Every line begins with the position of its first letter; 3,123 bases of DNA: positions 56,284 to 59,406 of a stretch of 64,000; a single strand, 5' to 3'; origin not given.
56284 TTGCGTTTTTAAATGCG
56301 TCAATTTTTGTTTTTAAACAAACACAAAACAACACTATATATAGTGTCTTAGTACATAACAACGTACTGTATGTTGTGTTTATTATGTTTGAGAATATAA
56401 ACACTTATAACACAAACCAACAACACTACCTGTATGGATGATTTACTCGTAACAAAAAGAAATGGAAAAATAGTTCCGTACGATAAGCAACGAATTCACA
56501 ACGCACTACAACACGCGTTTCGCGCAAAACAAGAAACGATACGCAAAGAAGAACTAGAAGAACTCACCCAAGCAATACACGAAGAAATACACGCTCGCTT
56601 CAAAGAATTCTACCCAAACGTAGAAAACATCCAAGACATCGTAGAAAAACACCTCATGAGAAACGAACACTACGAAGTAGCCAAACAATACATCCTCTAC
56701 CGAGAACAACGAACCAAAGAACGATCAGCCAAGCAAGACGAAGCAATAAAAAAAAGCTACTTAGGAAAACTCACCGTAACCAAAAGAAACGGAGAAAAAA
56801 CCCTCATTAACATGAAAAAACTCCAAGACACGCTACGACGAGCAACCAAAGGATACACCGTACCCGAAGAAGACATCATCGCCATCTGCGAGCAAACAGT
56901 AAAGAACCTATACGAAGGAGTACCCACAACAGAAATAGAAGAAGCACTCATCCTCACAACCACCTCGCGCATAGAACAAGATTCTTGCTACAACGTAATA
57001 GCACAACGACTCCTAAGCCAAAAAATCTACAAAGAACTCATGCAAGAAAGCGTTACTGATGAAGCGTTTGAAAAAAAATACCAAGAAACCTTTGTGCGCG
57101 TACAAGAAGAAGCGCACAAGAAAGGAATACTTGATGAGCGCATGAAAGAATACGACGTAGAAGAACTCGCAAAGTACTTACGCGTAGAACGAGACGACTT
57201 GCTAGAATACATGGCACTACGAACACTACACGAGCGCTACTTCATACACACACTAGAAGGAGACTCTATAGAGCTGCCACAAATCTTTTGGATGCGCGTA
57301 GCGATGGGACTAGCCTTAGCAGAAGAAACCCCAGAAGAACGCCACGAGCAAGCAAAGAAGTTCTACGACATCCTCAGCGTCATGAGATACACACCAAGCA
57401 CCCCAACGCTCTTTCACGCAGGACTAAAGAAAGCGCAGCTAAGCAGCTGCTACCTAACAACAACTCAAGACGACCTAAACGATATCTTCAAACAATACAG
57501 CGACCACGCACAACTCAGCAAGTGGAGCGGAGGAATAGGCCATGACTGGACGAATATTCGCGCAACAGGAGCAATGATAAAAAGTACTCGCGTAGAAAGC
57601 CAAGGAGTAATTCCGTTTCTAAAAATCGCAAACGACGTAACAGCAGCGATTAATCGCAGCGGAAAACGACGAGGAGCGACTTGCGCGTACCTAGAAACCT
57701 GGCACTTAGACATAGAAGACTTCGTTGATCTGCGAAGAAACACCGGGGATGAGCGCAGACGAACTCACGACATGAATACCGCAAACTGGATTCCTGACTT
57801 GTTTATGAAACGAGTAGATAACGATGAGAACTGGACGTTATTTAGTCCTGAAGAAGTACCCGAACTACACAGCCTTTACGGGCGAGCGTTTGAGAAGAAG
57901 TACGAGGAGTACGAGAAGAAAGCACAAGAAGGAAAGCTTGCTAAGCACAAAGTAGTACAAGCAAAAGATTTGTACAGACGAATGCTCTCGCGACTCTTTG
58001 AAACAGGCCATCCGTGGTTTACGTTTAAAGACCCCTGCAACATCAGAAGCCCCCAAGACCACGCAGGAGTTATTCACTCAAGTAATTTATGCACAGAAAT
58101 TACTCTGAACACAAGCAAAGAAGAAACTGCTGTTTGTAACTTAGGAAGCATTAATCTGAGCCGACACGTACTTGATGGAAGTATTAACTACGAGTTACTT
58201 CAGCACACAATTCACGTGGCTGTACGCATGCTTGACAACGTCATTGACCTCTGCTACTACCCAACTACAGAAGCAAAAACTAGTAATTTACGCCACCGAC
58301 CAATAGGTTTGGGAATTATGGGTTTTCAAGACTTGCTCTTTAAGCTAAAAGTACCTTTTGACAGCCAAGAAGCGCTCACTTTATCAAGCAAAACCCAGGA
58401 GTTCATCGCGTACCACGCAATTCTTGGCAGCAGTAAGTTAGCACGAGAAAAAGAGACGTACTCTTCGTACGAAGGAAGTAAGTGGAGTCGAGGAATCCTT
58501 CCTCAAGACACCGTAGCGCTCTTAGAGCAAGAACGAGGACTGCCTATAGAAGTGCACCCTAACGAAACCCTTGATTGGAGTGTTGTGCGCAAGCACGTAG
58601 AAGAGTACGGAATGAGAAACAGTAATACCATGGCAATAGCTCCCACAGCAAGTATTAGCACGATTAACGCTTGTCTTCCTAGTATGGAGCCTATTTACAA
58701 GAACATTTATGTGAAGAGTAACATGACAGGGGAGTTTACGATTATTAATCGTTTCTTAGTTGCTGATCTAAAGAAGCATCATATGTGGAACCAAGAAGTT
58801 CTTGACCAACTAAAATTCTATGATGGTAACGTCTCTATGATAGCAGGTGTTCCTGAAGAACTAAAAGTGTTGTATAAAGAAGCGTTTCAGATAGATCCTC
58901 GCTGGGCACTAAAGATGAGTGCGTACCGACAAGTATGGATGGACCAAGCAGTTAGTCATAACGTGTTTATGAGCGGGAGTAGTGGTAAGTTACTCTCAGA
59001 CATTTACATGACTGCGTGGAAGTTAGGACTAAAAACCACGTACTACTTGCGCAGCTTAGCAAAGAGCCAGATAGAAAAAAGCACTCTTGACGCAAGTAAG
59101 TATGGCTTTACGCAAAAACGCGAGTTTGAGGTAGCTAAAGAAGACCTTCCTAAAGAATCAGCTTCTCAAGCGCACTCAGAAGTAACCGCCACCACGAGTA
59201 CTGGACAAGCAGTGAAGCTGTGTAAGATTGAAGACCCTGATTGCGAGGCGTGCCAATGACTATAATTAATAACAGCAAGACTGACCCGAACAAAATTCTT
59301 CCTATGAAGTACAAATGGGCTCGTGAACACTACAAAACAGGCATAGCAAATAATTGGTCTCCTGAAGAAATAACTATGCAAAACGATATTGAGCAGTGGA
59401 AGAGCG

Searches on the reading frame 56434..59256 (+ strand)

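Call 25: search_protein_families(library=pfam, proteins=[window:56434-59256:+], max_evalue=0.001)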
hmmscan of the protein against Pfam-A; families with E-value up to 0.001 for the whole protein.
window:56434-59256:+ (941 aa): 3 families
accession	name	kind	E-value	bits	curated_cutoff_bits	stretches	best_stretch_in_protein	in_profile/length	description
PF02867.20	Ribonuc_red_lgC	-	5.1e-188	626.4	23.9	1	337-872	1-523/523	Ribonucleotide reductase, barrel domain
PF03477.21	ATP-cone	-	6.4e-30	104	25.8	2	5-94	2-87/88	ATP cone domain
PF00317.26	Ribonuc_red_lgN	-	9.4e-22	77.3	28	1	257-333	3-76/77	Ribonucleotide reductase, all-alpha domain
